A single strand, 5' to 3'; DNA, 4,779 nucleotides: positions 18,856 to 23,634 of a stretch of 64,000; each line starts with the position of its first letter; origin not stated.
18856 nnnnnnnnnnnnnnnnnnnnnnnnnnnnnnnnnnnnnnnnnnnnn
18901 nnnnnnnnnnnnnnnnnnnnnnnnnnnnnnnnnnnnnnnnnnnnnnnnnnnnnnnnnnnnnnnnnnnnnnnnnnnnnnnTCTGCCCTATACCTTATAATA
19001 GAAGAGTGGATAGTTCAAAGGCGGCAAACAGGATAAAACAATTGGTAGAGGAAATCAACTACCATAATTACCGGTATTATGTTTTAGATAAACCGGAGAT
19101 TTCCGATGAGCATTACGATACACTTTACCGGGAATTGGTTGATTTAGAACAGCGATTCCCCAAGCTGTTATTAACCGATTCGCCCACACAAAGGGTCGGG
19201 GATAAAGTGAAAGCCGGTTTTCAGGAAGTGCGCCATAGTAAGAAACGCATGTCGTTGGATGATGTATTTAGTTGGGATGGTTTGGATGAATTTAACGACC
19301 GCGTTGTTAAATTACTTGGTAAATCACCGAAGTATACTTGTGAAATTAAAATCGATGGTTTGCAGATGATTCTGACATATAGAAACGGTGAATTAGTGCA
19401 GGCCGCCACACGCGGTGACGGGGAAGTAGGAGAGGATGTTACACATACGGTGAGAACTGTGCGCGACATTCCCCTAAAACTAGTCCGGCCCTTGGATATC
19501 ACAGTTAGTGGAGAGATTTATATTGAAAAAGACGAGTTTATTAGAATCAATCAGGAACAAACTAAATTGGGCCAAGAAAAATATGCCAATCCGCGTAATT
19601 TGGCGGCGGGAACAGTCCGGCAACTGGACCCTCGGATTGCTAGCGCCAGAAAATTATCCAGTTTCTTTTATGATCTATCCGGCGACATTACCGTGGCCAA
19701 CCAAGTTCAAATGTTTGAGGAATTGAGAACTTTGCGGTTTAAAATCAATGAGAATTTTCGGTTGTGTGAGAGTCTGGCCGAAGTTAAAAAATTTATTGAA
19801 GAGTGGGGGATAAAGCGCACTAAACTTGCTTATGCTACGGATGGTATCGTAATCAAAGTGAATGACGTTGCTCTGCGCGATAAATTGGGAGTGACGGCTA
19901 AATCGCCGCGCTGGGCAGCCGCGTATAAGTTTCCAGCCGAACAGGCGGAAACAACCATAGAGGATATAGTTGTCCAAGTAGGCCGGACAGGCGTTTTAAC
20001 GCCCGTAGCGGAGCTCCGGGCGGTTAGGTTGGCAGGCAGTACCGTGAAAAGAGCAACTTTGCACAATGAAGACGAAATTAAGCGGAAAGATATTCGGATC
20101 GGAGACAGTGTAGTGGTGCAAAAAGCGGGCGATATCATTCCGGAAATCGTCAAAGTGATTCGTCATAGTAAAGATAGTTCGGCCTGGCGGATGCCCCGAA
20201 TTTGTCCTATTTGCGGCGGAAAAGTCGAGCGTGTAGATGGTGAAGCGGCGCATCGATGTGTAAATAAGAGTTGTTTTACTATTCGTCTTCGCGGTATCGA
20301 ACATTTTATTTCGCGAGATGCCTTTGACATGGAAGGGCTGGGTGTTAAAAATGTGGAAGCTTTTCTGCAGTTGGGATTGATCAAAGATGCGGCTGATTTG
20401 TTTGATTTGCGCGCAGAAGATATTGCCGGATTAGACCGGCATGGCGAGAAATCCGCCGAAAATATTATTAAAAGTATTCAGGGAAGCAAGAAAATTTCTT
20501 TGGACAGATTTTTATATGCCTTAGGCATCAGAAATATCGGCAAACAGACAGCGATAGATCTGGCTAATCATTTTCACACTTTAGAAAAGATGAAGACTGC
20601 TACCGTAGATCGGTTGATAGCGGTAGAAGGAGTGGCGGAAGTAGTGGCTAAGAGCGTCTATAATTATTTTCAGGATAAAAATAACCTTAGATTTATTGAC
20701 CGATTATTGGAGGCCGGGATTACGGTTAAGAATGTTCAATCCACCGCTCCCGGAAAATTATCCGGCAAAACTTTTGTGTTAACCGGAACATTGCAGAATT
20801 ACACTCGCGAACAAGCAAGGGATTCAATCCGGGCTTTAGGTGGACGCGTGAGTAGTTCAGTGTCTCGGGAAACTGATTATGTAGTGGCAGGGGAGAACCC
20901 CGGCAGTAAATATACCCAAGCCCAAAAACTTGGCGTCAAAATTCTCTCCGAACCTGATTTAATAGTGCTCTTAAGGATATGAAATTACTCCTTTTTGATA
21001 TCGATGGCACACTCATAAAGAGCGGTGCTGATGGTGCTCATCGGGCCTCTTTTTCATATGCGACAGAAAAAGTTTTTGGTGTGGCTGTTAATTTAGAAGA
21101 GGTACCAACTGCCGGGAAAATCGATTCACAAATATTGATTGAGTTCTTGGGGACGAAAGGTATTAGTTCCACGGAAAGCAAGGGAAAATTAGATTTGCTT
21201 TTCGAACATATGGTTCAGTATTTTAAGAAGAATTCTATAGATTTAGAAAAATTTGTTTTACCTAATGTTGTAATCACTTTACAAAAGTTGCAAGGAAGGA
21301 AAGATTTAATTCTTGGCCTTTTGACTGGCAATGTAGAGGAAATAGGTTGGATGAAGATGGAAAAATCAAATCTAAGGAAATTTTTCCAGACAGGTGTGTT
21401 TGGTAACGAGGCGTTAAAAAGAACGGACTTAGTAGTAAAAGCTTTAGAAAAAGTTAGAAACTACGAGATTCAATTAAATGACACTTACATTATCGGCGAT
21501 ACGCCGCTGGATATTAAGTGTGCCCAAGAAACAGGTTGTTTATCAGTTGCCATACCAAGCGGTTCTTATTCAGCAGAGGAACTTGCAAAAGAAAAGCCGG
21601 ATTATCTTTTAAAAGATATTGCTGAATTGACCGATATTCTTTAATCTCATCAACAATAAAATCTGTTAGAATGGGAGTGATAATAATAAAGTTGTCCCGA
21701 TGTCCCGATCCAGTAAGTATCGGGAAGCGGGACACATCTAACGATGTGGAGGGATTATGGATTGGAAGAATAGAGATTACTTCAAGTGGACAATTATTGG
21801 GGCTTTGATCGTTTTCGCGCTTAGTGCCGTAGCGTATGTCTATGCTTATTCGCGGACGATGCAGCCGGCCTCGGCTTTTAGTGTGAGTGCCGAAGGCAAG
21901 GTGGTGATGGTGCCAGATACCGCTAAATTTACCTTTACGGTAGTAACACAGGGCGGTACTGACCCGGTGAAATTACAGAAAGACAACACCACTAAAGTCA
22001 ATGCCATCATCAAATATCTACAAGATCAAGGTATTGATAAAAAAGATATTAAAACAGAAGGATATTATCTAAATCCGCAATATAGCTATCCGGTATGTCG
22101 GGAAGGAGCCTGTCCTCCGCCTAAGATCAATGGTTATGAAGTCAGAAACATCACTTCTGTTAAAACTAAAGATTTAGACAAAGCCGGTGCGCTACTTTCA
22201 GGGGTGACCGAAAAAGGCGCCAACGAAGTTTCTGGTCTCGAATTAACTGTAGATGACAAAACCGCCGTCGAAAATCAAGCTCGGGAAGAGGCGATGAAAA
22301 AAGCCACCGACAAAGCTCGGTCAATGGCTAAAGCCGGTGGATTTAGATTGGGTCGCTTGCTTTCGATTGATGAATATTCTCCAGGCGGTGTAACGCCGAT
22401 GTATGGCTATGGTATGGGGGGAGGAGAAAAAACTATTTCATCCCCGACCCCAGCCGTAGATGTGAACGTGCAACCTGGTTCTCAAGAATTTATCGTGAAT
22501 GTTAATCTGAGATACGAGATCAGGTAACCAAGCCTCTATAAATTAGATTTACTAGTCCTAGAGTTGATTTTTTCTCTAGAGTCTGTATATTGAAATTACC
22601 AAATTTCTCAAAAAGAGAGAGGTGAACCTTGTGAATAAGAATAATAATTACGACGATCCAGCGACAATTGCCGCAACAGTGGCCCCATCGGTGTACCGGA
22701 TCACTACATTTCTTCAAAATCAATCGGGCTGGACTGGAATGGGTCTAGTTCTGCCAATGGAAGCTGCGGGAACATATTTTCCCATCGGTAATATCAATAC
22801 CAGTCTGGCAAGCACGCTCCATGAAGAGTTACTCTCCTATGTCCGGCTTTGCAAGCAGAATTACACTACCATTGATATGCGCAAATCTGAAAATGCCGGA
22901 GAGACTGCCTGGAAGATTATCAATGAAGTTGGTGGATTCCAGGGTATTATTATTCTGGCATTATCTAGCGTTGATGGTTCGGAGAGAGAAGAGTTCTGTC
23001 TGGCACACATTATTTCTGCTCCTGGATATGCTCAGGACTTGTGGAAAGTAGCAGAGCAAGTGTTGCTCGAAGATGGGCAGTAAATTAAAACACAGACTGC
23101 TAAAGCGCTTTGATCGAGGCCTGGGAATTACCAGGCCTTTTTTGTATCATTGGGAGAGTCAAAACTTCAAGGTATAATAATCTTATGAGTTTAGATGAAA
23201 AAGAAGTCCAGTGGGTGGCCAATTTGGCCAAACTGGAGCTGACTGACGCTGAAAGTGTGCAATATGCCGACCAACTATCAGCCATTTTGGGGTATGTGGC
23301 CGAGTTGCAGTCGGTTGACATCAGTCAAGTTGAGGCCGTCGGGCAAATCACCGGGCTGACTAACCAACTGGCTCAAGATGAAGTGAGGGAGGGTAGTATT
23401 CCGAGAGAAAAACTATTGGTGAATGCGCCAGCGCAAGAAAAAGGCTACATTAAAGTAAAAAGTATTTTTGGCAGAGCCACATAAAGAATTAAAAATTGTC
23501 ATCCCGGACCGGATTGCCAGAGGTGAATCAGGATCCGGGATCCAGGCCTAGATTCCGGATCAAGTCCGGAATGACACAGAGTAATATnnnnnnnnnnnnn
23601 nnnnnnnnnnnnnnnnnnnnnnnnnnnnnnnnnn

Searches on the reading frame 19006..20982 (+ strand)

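Call 71: search_protein_families(library=pfam, proteins=[window:19006-20982:+], max_evalue=0.0001)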
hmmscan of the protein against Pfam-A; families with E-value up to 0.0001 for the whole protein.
window:19006-20982:+ (658 aa): 8 families
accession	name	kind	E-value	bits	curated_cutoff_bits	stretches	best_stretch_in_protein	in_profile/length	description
PF01653.23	DNA_ligase_aden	-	2.9e-84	283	27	1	70-312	2-253/253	NAD-dependent DNA ligase adenylation domain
PF03120.22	DNA_ligase_OB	-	6.9e-35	119.2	32.9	1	315-391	1-77/79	NAD-dependent DNA ligase OB-fold domain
PF12826.13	HHH_2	-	6.8e-21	74.7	27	1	501-564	1-64/64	Helix-hairpin-helix motif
PF00533.33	BRCT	-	2.9e-17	63.1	21.3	1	582-649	3-71/78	BRCA1 C Terminus (BRCT) domain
PF14520.12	HHH_5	-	1.1e-10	42.3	27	1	502-553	1-53/57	Helix-hairpin-helix domain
PF22745.1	Nlig-Ia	-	1.3e-08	35.8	27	1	7-54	3-50/92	DNA ligase-like, N-terminal NAD+-binding domain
PF03119.21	DNA_ligase_ZBD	-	2.1e-08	34.3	25.8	1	400-423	2-25/27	NAD-dependent DNA ligase C4 zinc finger domain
PF12738.14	PTCB-BRCT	-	1.6e-06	28.5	22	1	592-648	5-60/63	twin BRCT domain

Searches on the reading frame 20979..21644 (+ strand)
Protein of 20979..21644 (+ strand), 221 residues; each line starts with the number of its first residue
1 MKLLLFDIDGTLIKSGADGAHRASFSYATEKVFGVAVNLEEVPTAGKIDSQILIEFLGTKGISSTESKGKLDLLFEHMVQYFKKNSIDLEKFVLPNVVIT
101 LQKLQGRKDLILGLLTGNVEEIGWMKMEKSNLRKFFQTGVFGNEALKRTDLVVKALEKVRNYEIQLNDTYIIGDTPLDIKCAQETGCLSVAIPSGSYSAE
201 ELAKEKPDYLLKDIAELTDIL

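Call 71: search_protein_families(library=pfam, proteins=[window:20979-21644:+], max_evalue=0.0001)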
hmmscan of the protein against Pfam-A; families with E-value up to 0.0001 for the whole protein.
window:20979-21644:+ (221 aa): 4 families
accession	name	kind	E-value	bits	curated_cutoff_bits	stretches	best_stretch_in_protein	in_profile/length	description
PF13419.12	HAD_2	-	2.8e-15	57.3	23.8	1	4-191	1-177/178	Haloacid dehalogenase-like hydrolase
PF13242.12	Hydrolase_like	-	1.1e-11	44.9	22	1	160-217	15-75/75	HAD-hyrolase-like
PF00702.32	Hydrolase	-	5.6e-09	37.1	26.4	1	1-183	1-188/191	haloacid dehalogenase-like hydrolase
PF12710.13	HAD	-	7.7e-08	33.4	27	1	5-183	2-189/189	haloacid dehalogenase-like hydrolase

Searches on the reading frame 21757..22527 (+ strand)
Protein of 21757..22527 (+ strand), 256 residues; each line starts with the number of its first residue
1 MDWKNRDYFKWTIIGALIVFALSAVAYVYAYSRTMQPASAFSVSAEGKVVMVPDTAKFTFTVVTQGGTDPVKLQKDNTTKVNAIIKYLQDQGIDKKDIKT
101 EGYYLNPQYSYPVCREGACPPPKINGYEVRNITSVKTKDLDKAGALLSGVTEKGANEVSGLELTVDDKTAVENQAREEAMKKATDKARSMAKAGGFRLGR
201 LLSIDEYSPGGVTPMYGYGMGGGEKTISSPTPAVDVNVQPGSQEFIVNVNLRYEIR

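Call 71: search_protein_families(library=pfam, proteins=[window:21757-22527:+], max_evalue=0.0001)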
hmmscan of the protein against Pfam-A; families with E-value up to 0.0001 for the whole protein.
window:21757-22527:+ (256 aa): 1 family
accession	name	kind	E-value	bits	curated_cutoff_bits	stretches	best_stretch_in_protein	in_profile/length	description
PF04402.19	SIMPL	-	1.1e-48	166.7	25.2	1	42-253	2-205/205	Protein of unknown function (DUF541)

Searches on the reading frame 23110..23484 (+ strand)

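Call 71: search_protein_families(library=pfam, proteins=[window:23110-23484:+], max_evalue=0.0001)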
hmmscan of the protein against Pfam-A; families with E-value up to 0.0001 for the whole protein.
window:23110-23484:+ (124 aa): 1 family
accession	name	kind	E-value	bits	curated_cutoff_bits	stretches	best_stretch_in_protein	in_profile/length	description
PF02686.20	GatC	-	4.2e-16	59.3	23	1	44-116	1-66/66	Glu-tRNAGln amidotransferase C subunit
